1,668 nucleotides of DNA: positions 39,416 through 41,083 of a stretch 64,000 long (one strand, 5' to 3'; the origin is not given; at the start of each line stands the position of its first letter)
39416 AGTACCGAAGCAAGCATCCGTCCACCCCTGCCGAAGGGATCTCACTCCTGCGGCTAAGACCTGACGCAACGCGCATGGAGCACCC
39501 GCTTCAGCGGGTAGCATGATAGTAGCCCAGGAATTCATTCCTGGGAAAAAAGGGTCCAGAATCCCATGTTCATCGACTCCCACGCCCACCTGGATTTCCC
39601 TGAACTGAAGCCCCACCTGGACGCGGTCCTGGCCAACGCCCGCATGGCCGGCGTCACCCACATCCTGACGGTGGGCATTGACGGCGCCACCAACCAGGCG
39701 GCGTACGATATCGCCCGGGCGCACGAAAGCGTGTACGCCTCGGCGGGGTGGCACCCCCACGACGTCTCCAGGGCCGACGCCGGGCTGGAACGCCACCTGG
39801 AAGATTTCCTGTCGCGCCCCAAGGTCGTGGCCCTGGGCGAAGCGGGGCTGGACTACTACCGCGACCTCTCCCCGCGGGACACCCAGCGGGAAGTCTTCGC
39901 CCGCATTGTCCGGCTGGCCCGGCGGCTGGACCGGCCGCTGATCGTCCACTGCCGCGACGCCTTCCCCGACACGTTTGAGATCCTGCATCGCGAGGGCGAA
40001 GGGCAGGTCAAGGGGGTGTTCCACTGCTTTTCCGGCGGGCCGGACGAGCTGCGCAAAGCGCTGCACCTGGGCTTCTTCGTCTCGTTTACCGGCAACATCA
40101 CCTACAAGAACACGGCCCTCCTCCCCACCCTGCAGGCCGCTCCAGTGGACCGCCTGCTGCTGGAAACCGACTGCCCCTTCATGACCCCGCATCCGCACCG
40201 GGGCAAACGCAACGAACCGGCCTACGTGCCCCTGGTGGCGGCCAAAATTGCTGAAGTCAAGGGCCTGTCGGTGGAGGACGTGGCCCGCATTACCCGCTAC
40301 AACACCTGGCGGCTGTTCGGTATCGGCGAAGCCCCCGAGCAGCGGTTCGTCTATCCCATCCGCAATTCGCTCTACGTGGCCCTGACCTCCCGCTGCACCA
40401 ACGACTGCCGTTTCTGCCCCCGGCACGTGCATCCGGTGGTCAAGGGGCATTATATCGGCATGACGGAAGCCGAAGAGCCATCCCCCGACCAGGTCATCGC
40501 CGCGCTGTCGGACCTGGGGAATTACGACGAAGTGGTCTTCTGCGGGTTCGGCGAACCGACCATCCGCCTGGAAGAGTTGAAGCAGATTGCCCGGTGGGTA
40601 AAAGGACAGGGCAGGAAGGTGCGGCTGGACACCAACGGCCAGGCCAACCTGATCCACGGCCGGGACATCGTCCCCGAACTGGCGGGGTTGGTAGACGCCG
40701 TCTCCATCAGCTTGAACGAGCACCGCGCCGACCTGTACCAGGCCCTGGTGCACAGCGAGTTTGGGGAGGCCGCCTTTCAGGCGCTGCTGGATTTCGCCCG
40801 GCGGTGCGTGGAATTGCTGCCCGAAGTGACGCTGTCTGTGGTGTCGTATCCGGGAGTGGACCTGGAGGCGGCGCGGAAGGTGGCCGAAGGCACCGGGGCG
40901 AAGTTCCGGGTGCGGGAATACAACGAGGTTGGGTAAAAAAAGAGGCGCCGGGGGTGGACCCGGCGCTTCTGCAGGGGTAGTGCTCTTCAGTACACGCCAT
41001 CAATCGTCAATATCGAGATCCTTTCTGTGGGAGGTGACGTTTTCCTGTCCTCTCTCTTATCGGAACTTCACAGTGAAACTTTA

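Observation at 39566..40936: TatD hydrolase fused to a TatD-associated radical-SAM-like domain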

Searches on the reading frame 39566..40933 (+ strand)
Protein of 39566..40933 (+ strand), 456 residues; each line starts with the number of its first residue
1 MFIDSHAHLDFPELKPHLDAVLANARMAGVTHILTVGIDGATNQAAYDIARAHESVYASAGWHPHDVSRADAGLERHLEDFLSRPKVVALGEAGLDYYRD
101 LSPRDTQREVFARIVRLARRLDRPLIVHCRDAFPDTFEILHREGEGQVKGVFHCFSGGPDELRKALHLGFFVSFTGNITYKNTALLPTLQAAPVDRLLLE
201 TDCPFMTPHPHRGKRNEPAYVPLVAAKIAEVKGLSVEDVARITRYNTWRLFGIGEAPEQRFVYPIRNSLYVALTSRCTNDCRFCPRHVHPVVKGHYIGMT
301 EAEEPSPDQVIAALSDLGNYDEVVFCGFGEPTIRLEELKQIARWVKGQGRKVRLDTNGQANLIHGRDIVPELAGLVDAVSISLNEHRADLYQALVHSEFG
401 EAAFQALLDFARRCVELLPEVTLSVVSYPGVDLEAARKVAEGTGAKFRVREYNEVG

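Call 3: search_protein_families(library=ncbifam, proteins=[window:39566-40933:+], max_evalue=0.01)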
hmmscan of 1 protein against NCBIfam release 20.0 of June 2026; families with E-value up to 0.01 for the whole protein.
window:39566-40933:+ (456 aa): 18 families
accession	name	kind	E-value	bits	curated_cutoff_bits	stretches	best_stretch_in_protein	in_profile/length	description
TIGR00010.1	TIGR00010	subfamily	2.6e-77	259.7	206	1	2-252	1-252/253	YchF/TatD family DNA exonuclease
TIGR04038.1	tatD_link_rSAM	subfamily_domain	2.3e-70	236.3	129.7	1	261-453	2-192/192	TatD family nuclease-associated radical SAM protein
NF008075.0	PRK10812.1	equivalog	2.5e-54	184.3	438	1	2-255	3-258/265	metal-dependent hydrolase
TIGR04100.1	rSAM_pair_X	hypoth_equivalog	2.4e-52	177.4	262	1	262-453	3-197/197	TIGR04100 family radical SAM protein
NF007745.0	PRK10425.1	equivalog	9.1e-46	156.2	395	1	17-253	16-258/260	3'-5' ssDNA/RNA exonuclease TatD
NF008522.0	PRK11449.1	equivalog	7.7e-34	117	481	1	2-253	5-258/259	metal-dependent hydrolase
NF041926.1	QatD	equivalog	3.5e-27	95.1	230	1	4-247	1-236/239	Qat anti-phage system TatD family nuclease QatD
TIGR04317.1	W_rSAM_matur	equivalog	1.5e-11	44.1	380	1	268-426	5-155/349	tungsten cofactor oxidoreductase radical SAM maturase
NF045574.1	sacti_mat_StsB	exception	3.5e-06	26.1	625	1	248-389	77-207/466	StsB family radical SAM/SPASM domain sactipeptide maturase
TIGR02668.1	moaA_archaeal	equivalog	3.8e-06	26.1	325.25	1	267-403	10-136/303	GTP 3',8-cyclase MoaA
NF001199.0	PRK00164.2-1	equivalog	1.2e-05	24.6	231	1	267-403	12-138/308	GTP 3',8-cyclase MoaA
TIGR02495.1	NrdG2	equivalog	0.00012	21.5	131.15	1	274-401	23-138/193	anaerobic ribonucleoside-triphosphate reductase activating protein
TIGR02666.1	moaA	equivalog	0.00032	19.8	284.05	1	268-398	11-137/336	GTP 3',8-cyclase MoaA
NF038283.1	viperin_w_prok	equivalog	0.00034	19.9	180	1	273-384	8-115/281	viperin family antiviral radical SAM protein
NF038332.1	rSAM_rare_HxsC4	exception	0.00066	18.9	500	1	267-396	14-135/335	radical SAM protein HxsC4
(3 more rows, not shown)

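Call 4: search_protein_families(library=pfam, proteins=[window:39566-40933:+], max_evalue=0.01)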
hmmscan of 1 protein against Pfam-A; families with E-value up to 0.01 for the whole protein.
window:39566-40933:+ (456 aa): 3 families
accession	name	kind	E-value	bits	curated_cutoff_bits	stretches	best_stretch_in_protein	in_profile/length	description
PF01026.27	TatD_DNase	-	1.3e-80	270.9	27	1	3-252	1-253/253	TatD related DNase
PF04055.27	Radical_SAM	-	4.6e-15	56.6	29.5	1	273-439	3-162/166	Radical SAM superfamily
PF04909.20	Amidohydro_2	-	0.0001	22.6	26.4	0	31-129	55-145/289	Amidohydrolase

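Call 8: find_homologous_proteins(query=window:39566-40933:+, max_evalue=1e-60)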
Query window:39566-40933:+ (456 aa): 4538 proteins with E <= 1e-60 among 8000 candidates; the best 120 are listed.
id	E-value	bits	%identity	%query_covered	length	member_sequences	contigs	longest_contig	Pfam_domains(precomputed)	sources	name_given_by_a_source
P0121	0.0e+0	1050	100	100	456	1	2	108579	PF01026.28,PF04055.28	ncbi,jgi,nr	ncbi:MAG: YchF/TatD family DNA exonuclease [Candidatus Zixiibacteriota bacterium]|nr:MAG: YchF/TatD 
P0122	3.4e-224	763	71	100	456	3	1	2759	PF01026.28,PF04055.28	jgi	jgi:TatD DNase family protein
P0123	1.1e-221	754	70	100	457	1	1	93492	PF01026.28,PF04055.28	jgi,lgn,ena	-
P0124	6.3e-221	752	70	100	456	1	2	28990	PF01026.28,PF04909.21,PF04055.28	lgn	-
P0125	2.2e-216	737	68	100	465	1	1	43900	PF01026.28,PF04909.21,PF04055.28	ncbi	-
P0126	3.1e-215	733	70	100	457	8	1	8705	PF01026.28,PF04055.28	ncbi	-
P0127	1.2e-213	728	69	100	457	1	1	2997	PF01026.28,PF04909.21,PF04055.28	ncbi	-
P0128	2.1e-212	724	69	100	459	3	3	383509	PF01026.28,PF04909.21,PF04055.28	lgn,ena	-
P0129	5.2e-209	713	70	96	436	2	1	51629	PF01026.28,PF04055.28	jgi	jgi:TatD DNase family protein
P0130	7.2e-205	699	65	100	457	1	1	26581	PF01026.28,PF04909.21,PF04055.28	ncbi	-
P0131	1.8e-199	681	63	100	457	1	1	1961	PF01026.28,PF04909.21,PF04055.28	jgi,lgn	-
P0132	7.1e-191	653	60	100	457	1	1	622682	PF01026.28,PF04909.21,PF04055.28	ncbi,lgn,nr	ncbi:MAG: YchF/TatD family DNA exonuclease [bacterium]|nr:YchF/TatD family DNA exonuclease [bacteriu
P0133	9.6e-189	646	59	100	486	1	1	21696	PF01026.28,PF04909.21,PF04055.28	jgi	jgi:TatD DNase family protein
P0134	7.4e-182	623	61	92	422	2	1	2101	PF01026.28,PF04055.28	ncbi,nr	ncbi:TatD family nuclease-associated radical SAM protein, partial [bacterium]|nr:TatD family nucleas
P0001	1.7e-150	520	65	75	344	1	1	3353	PF01026.28,PF04055.28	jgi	jgi:TatD DNase family protein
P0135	1.6e-149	516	49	100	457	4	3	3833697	PF01026.28,PF04055.28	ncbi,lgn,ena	-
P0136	5.1e-149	515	51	100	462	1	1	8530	PF01026.28,PF04055.28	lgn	-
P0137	5.8e-149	515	53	100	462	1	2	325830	PF01026.28,PF04055.28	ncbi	-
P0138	6.2e-149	515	53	100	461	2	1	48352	PF01026.28,PF04055.28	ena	-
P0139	1.6e-148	513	51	100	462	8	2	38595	PF01026.28,PF04055.28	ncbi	-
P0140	4.0e-148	512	50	100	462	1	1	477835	PF01026.28,PF04055.28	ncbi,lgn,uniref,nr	ncbi:TatD DNase family protein [Malonomonas rubra DSM 5091]|uniref:TatD DNase family protein n=1 Tax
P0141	1.0e-147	511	51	100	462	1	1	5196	PF01026.28,PF04055.28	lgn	-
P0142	1.7e-147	510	52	100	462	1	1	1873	PF01026.28,PF04055.28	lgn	-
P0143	2.5e-147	509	52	100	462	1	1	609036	PF01026.28,PF04055.28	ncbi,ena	-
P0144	9.0e-147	507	52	100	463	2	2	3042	PF01026.28,PF04055.28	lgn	-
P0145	1.2e-146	507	50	100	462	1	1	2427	PF01026.28,PF04055.28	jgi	-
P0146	1.2e-146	507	52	100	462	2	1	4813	PF01026.28,PF04055.28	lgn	-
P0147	1.2e-146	507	50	100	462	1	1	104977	PF01026.28,PF04055.28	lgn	-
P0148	1.6e-146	507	51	100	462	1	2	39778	PF01026.28,PF04055.28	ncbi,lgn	-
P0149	1.9e-146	506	51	100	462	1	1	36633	PF01026.28,PF04055.28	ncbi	-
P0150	2.3e-146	506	50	100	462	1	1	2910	PF01026.28,PF04055.28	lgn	-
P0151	2.4e-146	506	51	100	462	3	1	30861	PF01026.28,PF04055.28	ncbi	-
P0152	4.3e-146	505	49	100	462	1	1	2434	PF01026.28,PF04055.28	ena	-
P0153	5.2e-146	505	53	100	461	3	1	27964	PF01026.28,PF04055.28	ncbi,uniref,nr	ncbi:TatD family hydrolase [Geoalkalibacter sp.]|uniref:TatD family hydrolase n=1 Tax=Geoalkalibacte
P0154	7.2e-146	504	51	100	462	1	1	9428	PF01026.28,PF04055.28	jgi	jgi:TatD DNase family protein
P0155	7.6e-146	504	51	100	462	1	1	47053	PF01026.28,PF04055.28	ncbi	-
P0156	8.6e-146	504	51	100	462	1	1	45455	PF01026.28,PF04055.28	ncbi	-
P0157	1.1e-145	504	52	100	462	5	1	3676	PF01026.28,PF04055.28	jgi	jgi:TatD DNase family protein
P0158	1.2e-145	504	50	100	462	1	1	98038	PF01026.28,PF04055.28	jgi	jgi:TatD DNase family protein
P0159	1.6e-145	503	52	100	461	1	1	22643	PF01026.28,PF04055.28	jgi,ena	-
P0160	2.2e-145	503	50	100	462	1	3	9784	PF01026.28,PF04055.28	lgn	-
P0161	2.6e-145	503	51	100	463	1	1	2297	PF01026.28,PF04055.28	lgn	-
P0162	3.4e-145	502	50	100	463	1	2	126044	PF01026.28,PF04055.28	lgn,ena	-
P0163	4.9e-145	502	49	100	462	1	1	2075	PF01026.28,PF04055.28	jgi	-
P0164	5.5e-145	502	52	100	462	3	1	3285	PF01026.28,PF04055.28,PF01979.27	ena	-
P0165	5.8e-145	501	53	100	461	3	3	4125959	PF01026.28,PF04055.28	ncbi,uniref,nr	ncbi:TatD family hydrolase [Geoalkalibacter halelectricus]|uniref:YchF/TatD family DNA exonuclease n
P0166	6.0e-145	501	50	100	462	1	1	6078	PF01026.28,PF04055.28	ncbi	-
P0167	7.3e-145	501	50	100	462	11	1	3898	PF01026.28,PF04055.28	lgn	-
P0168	9.8e-145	501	50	100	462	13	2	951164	PF01026.28,PF04055.28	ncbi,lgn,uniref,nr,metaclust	ncbi:TatD family hydrolase [Pelobacter seleniigenes]|uniref:TatD family hydrolase n=1 Tax=Pelobacter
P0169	1.2e-144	500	51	100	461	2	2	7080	PF01026.28,PF04055.28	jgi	-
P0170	1.3e-144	500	52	100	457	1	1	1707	PF01026.28,PF04055.28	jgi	jgi:TatD DNase family protein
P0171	1.4e-144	500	52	100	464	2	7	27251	PF01026.28,PF04055.28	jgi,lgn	jgi:TatD DNase family protein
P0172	2.3e-144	500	50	100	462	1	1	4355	PF01026.28,PF04055.28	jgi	jgi:TatD DNase family protein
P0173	2.6e-144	499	50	100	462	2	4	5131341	PF01026.28,PF04055.28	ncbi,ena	-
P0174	2.9e-144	499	50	100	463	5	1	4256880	PF01026.28,PF04055.28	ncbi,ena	-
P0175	3.0e-144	499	51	100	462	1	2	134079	PF01026.28,PF04055.28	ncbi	-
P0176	3.1e-144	499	51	100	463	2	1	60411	PF01026.28,PF04055.28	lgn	-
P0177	3.2e-144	499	49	100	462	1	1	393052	PF01026.28,PF04055.28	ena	-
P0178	3.9e-144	499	50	100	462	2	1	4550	PF01026.28,PF04055.28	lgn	-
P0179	6.1e-144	498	50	100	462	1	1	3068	PF01026.28,PF04055.28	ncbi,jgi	-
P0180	6.6e-144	498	50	100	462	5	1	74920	PF01026.28,PF04055.28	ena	-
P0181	7.6e-144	498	52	100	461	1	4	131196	PF01026.28,PF04055.28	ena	-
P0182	9.5e-144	497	52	100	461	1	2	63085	PF01026.28,PF04055.28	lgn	-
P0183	1.2e-143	497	49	100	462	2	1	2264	PF01026.28,PF04055.28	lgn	-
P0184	1.4e-143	497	53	100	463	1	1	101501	PF01026.28,PF04055.28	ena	-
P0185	2.0e-143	496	49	100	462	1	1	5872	PF01026.28,PF04055.28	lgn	-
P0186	2.4e-143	496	51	100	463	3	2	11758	PF01026.28,PF04055.28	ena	-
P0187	3.4e-143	496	49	100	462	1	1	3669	PF01026.28,PF04055.28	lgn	-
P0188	4.3e-143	495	50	100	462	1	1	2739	PF01026.28,PF04055.28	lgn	-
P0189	4.7e-143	495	49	100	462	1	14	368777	PF01026.28,PF04055.28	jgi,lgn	-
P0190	4.8e-143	495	51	100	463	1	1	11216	PF01026.28,PF04055.28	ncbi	-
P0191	5.0e-143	495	52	100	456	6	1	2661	PF01026.28,PF04055.28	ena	-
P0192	5.3e-143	495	52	100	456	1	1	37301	PF01026.28,PF04055.28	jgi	-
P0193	5.9e-143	495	50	100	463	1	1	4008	PF01026.28,PF04055.28,PF01979.27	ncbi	-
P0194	6.8e-143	495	53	100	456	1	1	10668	PF01026.28,PF04055.28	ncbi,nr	ncbi:MAG: hydrolase TatD [Deltaproteobacteria bacterium]|nr:hydrolase TatD [Deltaproteobacteria bact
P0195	7.3e-143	495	51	100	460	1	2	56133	PF01026.28,PF04909.21,PF04055.28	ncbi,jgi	-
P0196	7.5e-143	495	47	100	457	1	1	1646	PF01026.28,PF04055.28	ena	-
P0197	1.3e-142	494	51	100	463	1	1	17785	PF01026.28,PF04055.28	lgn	-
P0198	2.4e-142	493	52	100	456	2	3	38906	PF01026.28,PF04055.28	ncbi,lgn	-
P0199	2.6e-142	493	51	100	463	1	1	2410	PF01026.28,PF04055.28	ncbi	-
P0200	2.8e-142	493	52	100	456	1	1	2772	PF01026.28,PF04055.28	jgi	jgi:TatD DNase family protein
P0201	3.7e-142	492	50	100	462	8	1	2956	PF01026.28,PF04055.28,PF01979.27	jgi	jgi:TatD DNase family protein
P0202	4.1e-142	492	49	100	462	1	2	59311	PF01026.28,PF04055.28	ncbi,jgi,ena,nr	ncbi:MAG: radical SAM protein [Desulfuromonas sp.]|nr:MAG: radical SAM protein [Desulfuromonas sp.]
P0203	4.5e-142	492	48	100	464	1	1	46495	PF01026.28,PF04055.28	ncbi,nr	ncbi:MAG: YchF/TatD family DNA exonuclease [Desulfuromusa sp.]|nr:YchF/TatD family DNA exonuclease [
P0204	5.3e-142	492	52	96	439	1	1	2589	PF01026.28,PF04055.28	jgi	jgi:TatD DNase family protein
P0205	6.2e-142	491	50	100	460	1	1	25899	PF01026.28,PF04055.28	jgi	-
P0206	6.5e-142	491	51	100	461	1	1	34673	PF01026.28,PF04055.28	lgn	-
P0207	7.9e-142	491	52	100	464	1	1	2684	PF01026.28,PF04055.28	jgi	-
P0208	8.2e-142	491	51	100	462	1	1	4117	PF01026.28,PF04055.28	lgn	-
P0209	8.4e-142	491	49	100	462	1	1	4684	PF01026.28,PF04055.28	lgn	-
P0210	8.8e-142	491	52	100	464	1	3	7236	PF01026.28,PF04055.28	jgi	-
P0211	9.2e-142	491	48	100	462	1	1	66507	PF01026.28,PF04055.28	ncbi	-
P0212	1.1e-141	491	48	100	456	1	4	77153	PF01026.28,PF04055.28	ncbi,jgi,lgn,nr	ncbi:MAG: YchF/TatD family DNA exonuclease [Planctomycetes bacterium]|nr:YchF/TatD family DNA exonuc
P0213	1.1e-141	491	51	100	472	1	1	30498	PF01026.28,PF04055.28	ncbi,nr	ncbi:MAG: YchF/TatD family DNA exonuclease [Desulfuromonadaceae bacterium]|nr:YchF/TatD family DNA e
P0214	1.2e-141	491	53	100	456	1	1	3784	PF01026.28,PF04055.28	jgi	-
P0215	1.2e-141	491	51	100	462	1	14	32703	PF01026.28,PF04055.28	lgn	-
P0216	1.8e-141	490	50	100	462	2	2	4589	PF01026.28,PF04055.28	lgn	-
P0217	2.0e-141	490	52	100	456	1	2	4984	PF01026.28,PF04055.28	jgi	-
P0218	2.2e-141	490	51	100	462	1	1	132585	PF01026.28,PF04055.28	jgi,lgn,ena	-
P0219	2.4e-141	490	48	100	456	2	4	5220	PF01026.28,PF04055.28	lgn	-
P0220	3.1e-141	489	49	100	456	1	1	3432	PF01026.28,PF04055.28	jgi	-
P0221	3.3e-141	489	50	100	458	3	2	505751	PF01026.28,PF04055.28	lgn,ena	-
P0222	3.9e-141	489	50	100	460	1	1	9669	PF01026.28,PF04055.28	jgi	-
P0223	4.3e-141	489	50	100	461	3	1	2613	PF01026.28,PF04055.28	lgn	-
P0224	4.4e-141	489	52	100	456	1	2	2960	PF01026.28,PF04055.28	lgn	-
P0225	4.5e-141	489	47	100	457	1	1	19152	PF01026.28,PF04055.28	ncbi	-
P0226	5.1e-141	488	50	100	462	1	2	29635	PF01026.28,PF04055.28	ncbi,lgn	ncbi:MAG TPA: TatD family hydrolase [Malonomonas sp.]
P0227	5.6e-141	488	48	100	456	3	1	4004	PF01026.28,PF04055.28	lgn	-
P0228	5.6e-141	488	50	100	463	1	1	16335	PF01026.28,PF04055.28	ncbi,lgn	-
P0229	5.8e-141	488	53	100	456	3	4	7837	PF01026.28,PF04055.28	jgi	jgi:TatD DNase family protein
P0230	5.9e-141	488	50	100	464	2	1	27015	PF01026.28,PF04055.28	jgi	jgi:TatD DNase family protein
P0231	6.3e-141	488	48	100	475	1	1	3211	PF01026.28,PF04055.28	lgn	-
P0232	6.7e-141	488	50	100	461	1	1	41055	PF01026.28,PF04909.21,PF04055.28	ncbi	-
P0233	7.0e-141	488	50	100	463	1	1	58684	PF01026.28,PF04055.28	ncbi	-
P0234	8.5e-141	488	51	100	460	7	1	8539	PF01026.28,PF04055.28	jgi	jgi:TatD DNase family protein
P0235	8.5e-141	488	50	100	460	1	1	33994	PF01026.28,PF04055.28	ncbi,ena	-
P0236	9.0e-141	488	49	100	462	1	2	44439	PF01026.28,PF04055.28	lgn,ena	-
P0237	9.0e-141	488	51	100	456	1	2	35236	PF01026.28,PF04055.28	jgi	jgi:TatD DNase family protein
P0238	9.1e-141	488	52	100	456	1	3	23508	PF01026.28,PF04055.28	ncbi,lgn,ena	-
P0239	1.0e-140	488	50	100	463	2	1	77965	PF01026.28,PF04055.28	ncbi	-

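Call 13: find_related_loci(query=A1, collection=genome_contigs, flank=8000)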
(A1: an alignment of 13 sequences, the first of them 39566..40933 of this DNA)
Query A1 (456 aa) in genome_contigs; peptide patterns used: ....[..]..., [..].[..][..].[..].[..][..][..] (x = any residue, [..] = any of these).
600 stretches matched a pattern (row limit reached: there are more); 598 encode a relative of the query (tblastn E <= 1e-3); the best 80 are kept; 80 distinct loci.
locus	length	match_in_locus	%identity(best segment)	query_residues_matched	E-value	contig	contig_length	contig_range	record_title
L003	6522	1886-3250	51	2-456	4e-151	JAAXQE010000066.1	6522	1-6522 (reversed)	MAG: Geopsychrobacter sp. isolate MAG-BB-03-B NODE_13_length_64786_cov_58.517758_1, whole genome shotgun sequence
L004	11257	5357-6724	51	1-456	8e-144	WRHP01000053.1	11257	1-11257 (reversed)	MAG: Syntrophorhabdaceae bacterium isolate Nt197P3bin122 Ga0082212_10011437, whole genome shotgun sequence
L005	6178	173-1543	48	1-456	2e-144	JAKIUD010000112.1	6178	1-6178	MAG: Desulfuromusa sp. isolate D100SM.bin.1 NODE_4418_length_6178_cov_5.323913, whole genome shotgun sequence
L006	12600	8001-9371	48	1-456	4e-143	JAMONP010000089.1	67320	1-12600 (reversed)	MAG: Desulfuromonadales bacterium isolate 4281-140_metabat2_scaf2bin.052 4281-140_scaffold_73_c1, whole genome shotgun s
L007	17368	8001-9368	50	2-456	3e-142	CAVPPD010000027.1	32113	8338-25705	MAG: uncultured delta proteobacterium isolate MFD09779.bin.2.211 genome assembly, contig: contig_82413, whole genome sho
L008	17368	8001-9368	48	2-456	2e-140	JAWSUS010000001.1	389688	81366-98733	MAG: Desulfuromonadales bacterium isolate B4G8H2-01 NODE_1_length_389688_cov_711.671259, whole genome shotgun sequence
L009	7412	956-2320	49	2-456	5e-140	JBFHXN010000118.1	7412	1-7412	MAG: Desulfuromonadales bacterium isolate Mix_sand09.2021.07.Z.58 k141_68501_length_7412_cov_8.8102, whole genome shotgu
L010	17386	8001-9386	48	1-456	3e-138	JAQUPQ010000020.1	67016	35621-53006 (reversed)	MAG: Terriglobia bacterium isolate STD1_3 NODE_815_length_67016_cov_5.163181_Sandtown_D1, whole genome shotgun sequence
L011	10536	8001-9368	50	1-456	3e-138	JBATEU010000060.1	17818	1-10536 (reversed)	MAG: Candidatus Deferrimicrobium sp. isolate MFD10095_ilm_asm_bin1 k127_8084, whole genome shotgun sequence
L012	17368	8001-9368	45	1-456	5e-137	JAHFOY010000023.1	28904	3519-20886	MAG: Planctomycetota bacterium isolate nzgw514 NODE_1457_length_28905_cov_3.706121, whole genome shotgun sequence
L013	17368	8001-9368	49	2-456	2e-137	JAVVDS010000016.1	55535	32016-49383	MAG: Desulfuromonadales bacterium isolate TamC13-01 NODE_443_length_55535_cov_79.398125, whole genome shotgun sequence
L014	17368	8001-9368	45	1-456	4e-137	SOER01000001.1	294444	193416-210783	MAG: Candidatus Loosdrechtia aerotolerans isolate YC1 NODE_1_length_294444_cov_12.029781, whole genome shotgun sequence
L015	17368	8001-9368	48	2-456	3e-136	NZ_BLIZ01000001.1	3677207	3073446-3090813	Geobacter sp. AOG1 scaffold1, whole genome shotgun sequence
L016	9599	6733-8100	47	2-456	4e-136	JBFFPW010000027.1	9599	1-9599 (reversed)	MAG: Desulfuromonadales bacterium isolate Mix_mud19.2022.05.9 k141_2074000_length_9599_cov_7.0000, whole genome shotgun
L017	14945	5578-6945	48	1-456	1e-135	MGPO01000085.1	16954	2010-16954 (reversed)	MAG: Deltaproteobacteria bacterium GWA2_65_63 gwa2_scaffold_8998, whole genome shotgun sequence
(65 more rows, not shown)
